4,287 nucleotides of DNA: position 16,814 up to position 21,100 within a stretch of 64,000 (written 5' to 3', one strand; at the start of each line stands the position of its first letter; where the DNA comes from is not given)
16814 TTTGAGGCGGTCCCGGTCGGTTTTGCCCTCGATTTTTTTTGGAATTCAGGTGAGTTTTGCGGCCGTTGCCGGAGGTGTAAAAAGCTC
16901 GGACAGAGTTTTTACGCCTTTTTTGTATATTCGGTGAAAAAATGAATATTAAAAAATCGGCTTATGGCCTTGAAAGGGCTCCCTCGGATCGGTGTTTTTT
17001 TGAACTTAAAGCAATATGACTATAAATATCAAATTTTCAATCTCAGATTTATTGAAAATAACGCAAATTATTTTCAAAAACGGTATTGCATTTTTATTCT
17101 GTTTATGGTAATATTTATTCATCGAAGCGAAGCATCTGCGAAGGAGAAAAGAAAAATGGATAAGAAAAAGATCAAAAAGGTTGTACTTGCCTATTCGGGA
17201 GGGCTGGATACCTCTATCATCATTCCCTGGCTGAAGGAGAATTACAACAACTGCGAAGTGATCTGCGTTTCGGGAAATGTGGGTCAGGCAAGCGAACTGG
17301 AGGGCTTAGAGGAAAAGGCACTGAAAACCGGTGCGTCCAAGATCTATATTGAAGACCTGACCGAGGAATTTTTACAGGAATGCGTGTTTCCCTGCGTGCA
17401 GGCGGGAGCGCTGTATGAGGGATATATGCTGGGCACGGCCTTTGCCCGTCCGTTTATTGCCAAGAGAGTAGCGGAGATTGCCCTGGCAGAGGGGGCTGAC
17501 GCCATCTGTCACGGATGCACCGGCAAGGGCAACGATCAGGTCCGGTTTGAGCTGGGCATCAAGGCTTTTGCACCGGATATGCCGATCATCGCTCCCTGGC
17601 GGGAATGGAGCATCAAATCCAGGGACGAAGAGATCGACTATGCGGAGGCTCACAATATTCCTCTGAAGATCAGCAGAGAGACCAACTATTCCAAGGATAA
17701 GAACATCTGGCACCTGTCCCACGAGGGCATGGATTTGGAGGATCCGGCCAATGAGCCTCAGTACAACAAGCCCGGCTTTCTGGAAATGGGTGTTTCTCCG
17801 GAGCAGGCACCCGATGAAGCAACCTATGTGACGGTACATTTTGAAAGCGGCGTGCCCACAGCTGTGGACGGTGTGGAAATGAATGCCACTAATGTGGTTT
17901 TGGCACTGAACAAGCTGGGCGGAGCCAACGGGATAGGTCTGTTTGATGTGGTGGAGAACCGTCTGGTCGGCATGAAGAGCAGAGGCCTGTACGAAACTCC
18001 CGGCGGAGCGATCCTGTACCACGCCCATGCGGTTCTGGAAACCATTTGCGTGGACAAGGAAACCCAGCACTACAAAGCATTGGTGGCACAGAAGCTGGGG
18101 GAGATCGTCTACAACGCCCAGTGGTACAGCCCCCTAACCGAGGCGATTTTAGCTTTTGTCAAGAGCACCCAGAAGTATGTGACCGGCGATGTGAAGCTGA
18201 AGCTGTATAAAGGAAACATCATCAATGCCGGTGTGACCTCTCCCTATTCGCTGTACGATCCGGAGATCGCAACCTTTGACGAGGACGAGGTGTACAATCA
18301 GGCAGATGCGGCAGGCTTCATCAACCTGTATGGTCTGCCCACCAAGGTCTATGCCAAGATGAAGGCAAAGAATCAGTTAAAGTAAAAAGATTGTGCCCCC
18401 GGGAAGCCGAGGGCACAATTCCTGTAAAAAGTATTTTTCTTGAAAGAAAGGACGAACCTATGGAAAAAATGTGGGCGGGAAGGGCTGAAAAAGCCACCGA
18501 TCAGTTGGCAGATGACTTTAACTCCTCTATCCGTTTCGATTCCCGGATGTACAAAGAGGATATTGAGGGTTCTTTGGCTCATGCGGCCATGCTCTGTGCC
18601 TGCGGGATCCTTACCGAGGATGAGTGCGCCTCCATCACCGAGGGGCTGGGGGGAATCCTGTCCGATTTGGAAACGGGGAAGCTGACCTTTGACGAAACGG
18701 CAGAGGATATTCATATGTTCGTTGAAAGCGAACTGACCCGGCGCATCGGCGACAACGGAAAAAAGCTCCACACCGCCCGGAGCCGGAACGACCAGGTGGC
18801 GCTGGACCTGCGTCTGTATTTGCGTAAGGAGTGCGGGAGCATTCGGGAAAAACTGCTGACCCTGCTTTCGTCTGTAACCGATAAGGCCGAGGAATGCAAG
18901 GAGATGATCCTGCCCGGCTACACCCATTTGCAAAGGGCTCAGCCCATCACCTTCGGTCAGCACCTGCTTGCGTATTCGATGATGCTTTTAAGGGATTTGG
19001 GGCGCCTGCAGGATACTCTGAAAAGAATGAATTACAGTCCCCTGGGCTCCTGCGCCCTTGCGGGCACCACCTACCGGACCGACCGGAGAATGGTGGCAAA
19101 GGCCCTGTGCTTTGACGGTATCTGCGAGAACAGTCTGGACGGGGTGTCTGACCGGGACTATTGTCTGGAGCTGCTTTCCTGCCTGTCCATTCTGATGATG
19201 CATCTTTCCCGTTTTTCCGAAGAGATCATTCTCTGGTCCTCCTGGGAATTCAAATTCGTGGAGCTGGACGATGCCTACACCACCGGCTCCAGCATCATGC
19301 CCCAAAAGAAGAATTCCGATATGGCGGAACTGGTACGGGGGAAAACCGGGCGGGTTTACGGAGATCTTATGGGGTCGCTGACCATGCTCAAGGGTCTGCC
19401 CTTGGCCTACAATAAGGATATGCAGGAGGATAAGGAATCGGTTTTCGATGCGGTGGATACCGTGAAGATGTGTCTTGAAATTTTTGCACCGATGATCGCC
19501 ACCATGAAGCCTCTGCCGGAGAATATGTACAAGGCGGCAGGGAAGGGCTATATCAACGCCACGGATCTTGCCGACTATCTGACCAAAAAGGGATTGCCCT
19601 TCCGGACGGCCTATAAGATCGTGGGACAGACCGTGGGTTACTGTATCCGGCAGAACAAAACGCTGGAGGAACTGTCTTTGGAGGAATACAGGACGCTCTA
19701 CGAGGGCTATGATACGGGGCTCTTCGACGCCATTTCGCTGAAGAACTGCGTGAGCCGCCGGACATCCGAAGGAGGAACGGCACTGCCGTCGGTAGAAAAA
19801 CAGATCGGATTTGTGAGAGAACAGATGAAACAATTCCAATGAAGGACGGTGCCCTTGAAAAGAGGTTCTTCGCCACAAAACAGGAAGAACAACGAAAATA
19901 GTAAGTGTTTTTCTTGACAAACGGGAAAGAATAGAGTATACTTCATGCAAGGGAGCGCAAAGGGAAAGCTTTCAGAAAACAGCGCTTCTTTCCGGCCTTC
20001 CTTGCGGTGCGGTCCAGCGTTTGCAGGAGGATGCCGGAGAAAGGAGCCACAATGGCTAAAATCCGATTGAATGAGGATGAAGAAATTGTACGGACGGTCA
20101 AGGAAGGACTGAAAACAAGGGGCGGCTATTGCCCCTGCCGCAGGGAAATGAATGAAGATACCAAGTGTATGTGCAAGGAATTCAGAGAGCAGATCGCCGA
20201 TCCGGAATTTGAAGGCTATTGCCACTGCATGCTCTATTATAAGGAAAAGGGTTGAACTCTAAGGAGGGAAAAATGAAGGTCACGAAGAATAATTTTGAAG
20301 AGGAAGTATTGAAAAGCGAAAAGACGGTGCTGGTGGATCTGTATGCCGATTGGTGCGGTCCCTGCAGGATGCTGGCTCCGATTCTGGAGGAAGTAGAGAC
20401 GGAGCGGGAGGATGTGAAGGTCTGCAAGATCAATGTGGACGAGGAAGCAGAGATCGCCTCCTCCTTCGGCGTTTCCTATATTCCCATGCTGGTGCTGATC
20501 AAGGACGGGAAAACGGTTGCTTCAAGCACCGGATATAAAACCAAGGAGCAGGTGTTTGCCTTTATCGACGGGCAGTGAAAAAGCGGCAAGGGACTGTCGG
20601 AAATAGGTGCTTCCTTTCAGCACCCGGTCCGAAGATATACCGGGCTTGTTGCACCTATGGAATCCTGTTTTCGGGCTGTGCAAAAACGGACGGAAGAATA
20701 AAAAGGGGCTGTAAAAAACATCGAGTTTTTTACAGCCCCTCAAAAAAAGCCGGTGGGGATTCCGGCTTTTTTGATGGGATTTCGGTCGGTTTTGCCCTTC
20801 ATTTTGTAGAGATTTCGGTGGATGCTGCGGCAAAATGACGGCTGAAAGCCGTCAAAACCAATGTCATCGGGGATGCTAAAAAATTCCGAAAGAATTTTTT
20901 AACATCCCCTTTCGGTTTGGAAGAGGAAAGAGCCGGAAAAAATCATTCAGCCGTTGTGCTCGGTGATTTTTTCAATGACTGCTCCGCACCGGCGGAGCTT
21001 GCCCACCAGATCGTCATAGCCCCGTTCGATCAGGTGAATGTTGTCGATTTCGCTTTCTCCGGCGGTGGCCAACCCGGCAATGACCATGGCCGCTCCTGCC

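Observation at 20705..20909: Dense family of modular multi-hairpin intergenic repeats (family R) whose terminal hairpins double as 14-bp terminal inverted repeats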

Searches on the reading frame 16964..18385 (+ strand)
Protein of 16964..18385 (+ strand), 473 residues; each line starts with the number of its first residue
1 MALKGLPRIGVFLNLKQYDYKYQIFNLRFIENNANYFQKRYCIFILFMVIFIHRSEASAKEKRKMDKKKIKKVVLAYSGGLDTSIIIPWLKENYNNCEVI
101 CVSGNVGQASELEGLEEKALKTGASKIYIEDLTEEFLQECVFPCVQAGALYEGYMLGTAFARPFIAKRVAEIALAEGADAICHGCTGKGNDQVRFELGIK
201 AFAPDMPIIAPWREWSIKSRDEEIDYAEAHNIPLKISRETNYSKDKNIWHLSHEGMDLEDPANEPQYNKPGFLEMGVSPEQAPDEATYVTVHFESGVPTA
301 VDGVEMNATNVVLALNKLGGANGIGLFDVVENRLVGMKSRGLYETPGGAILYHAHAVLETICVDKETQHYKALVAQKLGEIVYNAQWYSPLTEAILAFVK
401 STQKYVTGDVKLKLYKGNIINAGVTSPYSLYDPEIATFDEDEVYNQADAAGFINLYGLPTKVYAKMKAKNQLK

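Call 9: search_protein_families(library=pfam, proteins=[window:16964-18385:+])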
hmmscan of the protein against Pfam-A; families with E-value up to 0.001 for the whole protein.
window:16964-18385:+ (473 aa): 2 families
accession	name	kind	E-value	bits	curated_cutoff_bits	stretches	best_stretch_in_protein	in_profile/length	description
PF20979.2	Arginosuc_syn_C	-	4.8e-72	242.5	27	1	242-463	1-219/219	Arginosuccinate synthase C-terminal domain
PF00764.25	Arginosuc_synth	-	2e-61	207.2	27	1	72-233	1-162/162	Arginosuccinate synthase N-terminal HUP domain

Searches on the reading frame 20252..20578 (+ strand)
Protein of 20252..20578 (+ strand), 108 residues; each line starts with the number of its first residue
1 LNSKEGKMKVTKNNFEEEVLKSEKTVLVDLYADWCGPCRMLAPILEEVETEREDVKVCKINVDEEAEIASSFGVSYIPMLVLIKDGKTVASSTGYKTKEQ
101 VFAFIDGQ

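Call 9: search_protein_families(library=pfam, proteins=[window:20252-20578:+])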
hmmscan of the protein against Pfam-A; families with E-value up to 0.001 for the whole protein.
window:20252-20578:+ (108 aa): 8 families
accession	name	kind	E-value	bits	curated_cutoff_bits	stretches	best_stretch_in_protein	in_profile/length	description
PF00085.26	Thioredoxin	-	4.6e-31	107.3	23.5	1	8-106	3-102/103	Thioredoxin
PF13098.12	Thioredoxin_2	-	4.1e-07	30.7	27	1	21-103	3-102/104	Thioredoxin-like domain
PF13905.12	Thioredoxin_8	-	1.1e-06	29.3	27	0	24-65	2-46/94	Thioredoxin-like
PF14595.12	Thioredoxin_9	-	1.4e-06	28.6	25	1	5-86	23-107/129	Thioredoxin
PF13899.12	Thioredoxin_7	-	1.5e-05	25.5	27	1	18-83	12-81/83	Thioredoxin-like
PF08534.16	Redoxin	-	0.00015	22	26.6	1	20-98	26-107/148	Redoxin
PF13728.12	TraF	-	0.00016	22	23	1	23-90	129-208/224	F plasmid transfer operon protein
PF00578.27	AhpC-TSA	-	0.00044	20.6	26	1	18-99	21-104/124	AhpC/TSA family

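Call 18: find_encoding_contigs(protein=window:20273-20578:+, flank=3000, max_places=10)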
Protein window:20273-20578:+ (101 aa): 25 contigs read that carry it; 6 places shown.
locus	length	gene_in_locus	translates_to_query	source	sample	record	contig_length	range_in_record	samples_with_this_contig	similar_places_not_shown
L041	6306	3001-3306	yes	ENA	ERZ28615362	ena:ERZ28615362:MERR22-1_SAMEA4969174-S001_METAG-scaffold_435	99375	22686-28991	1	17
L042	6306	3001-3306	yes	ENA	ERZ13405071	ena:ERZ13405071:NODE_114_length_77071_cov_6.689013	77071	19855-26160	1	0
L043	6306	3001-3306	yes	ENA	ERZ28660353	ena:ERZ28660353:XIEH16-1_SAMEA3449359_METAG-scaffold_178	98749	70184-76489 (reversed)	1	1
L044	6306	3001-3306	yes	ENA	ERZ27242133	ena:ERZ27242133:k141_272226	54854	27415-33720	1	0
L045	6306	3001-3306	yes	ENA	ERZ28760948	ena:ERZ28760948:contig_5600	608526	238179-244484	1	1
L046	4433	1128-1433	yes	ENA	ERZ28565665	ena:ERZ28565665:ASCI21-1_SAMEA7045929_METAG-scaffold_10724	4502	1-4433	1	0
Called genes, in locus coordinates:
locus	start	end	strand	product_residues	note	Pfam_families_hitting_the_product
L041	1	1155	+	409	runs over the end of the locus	PF00764:Arginosuc_synth, PF20979:Arginosuc_syn_C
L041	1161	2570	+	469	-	-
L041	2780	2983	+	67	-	-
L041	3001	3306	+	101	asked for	PF00085:Thioredoxin, PF14595:Thioredoxin_9 (weak), PF13098:Thioredoxin_2, PF13899:Thioredoxin_7 (faint), PF13905:Thioredoxin_8 (faint)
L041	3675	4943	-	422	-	PF00275:EPSP_synthase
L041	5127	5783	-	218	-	PF00849:PseudoU_synth_2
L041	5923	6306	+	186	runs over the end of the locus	PF01613:Flavin_Reduct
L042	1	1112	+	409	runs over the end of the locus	PF00764:Arginosuc_synth, PF20979:Arginosuc_syn_C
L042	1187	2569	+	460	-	PF00206:Lyase_1, PF14698:ASL_C2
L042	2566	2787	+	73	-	-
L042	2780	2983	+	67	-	-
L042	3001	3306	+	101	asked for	PF00085:Thioredoxin, PF14595:Thioredoxin_9 (weak), PF13098:Thioredoxin_2, PF13899:Thioredoxin_7 (faint), PF13905:Thioredoxin_8 (faint)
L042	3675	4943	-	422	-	PF00275:EPSP_synthase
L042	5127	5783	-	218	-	PF00849:PseudoU_synth_2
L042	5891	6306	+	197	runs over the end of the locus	PF01613:Flavin_Reduct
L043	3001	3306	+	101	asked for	PF00085:Thioredoxin, PF14595:Thioredoxin_9 (weak), PF13098:Thioredoxin_2, PF13899:Thioredoxin_7 (faint), PF13905:Thioredoxin_8 (faint)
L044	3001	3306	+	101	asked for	PF00085:Thioredoxin, PF14595:Thioredoxin_9 (weak), PF13098:Thioredoxin_2, PF13899:Thioredoxin_7 (faint), PF13905:Thioredoxin_8 (faint)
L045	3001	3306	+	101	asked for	PF00085:Thioredoxin, PF14595:Thioredoxin_9 (weak), PF13098:Thioredoxin_2, PF13899:Thioredoxin_7 (faint), PF13905:Thioredoxin_8 (faint)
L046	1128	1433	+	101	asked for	PF00085:Thioredoxin, PF14595:Thioredoxin_9 (weak), PF13098:Thioredoxin_2, PF13899:Thioredoxin_7 (faint), PF13905:Thioredoxin_8 (faint)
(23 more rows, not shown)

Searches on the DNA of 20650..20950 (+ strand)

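Call 7: search_rna_families(source=window, start=20650, end=20950, threshold=evalue, max_evalue=10)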
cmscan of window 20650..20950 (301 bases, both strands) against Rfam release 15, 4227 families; matches with E-value up to 10: 21.
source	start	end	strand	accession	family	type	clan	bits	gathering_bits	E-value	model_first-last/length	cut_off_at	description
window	20703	20741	+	RF00955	mir-1829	Gene; miRNA;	-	21.8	60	0.06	1-58/58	no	mir-1829 microRNA precursor family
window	20740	20858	-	RF00506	Thr_leader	Cis-reg; leader;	-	21.6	55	0.061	1-118/118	no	Threonine operon leader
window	20709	20733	-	RF00900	mir-255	Gene; miRNA;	-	20.4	50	0.29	1-59/59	no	mir-255 microRNA precursor family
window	20703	20776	+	RF02435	SpF41_sRNA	Gene; sRNA;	-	19.8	52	0.84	1-105/105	no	Streptococcus sRNA SpF41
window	20650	20745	+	RF00428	SNORA38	Gene; snRNA; snoRNA; HACA-box;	-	18.3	60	0.16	15-131/131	5'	Small nucleolar RNA SNORA38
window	20741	20792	+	RF02419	Spd-sr37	Gene; sRNA;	-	18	45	0.93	1-67/67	no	Streptococcus sRNA Spd-sr37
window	20736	20846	-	RF02053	STnc430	Gene; sRNA;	-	17.9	47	1.7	1-162/162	no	Enterobacterial sRNA STnc430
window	20726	20779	+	RF02067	STnc310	Gene; sRNA;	-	16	40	1.5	1-61/61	no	Salmonella enterica sRNA STnc310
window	20729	20776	+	RF01334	CRISPR-DR21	Gene; CRISPR;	-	15.5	48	6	1-37/37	no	CRISPR RNA direct repeat element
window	20707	20805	+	RF02875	AS-pc01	Gene; antisense;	-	15.2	79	2.9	1-99/99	no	Antisense to pHK01_035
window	20740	20868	-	RF01859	Phe_leader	Cis-reg; leader;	-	15.1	55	5.4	1-125/125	no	Phenylalanine leader peptide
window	20749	20770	-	RF02996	int-alpA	Gene; sRNA;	-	14.8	35.8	1.3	25-47/71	no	int-alpA RNA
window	20849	20925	-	RF04113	MIR1523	Gene; miRNA;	-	14.5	96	5.9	1-92/92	no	MIR1523 microRNA precursor family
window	20714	20774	+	RF02891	AgrB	Gene; antisense;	-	14.5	40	6.6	1-84/84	no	ArsR-gov region gene B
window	20794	20842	+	RF04072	mir-7386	Gene; miRNA;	-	14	44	6.3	12-46/59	no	mir-7386 microRNA precursor family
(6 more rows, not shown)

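Call 50: search_dna_similar(query=window:20700-20912:+, collection=plasmids, mode=distant, max_evalue=0.001)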
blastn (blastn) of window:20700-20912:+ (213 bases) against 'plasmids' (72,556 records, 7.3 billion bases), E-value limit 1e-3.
No match.

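Call 51: search_dna_similar(query=window:20700-20912:+, collection=phages, mode=distant, max_evalue=0.001)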
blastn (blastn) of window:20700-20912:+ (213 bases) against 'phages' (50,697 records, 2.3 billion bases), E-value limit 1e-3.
No match.
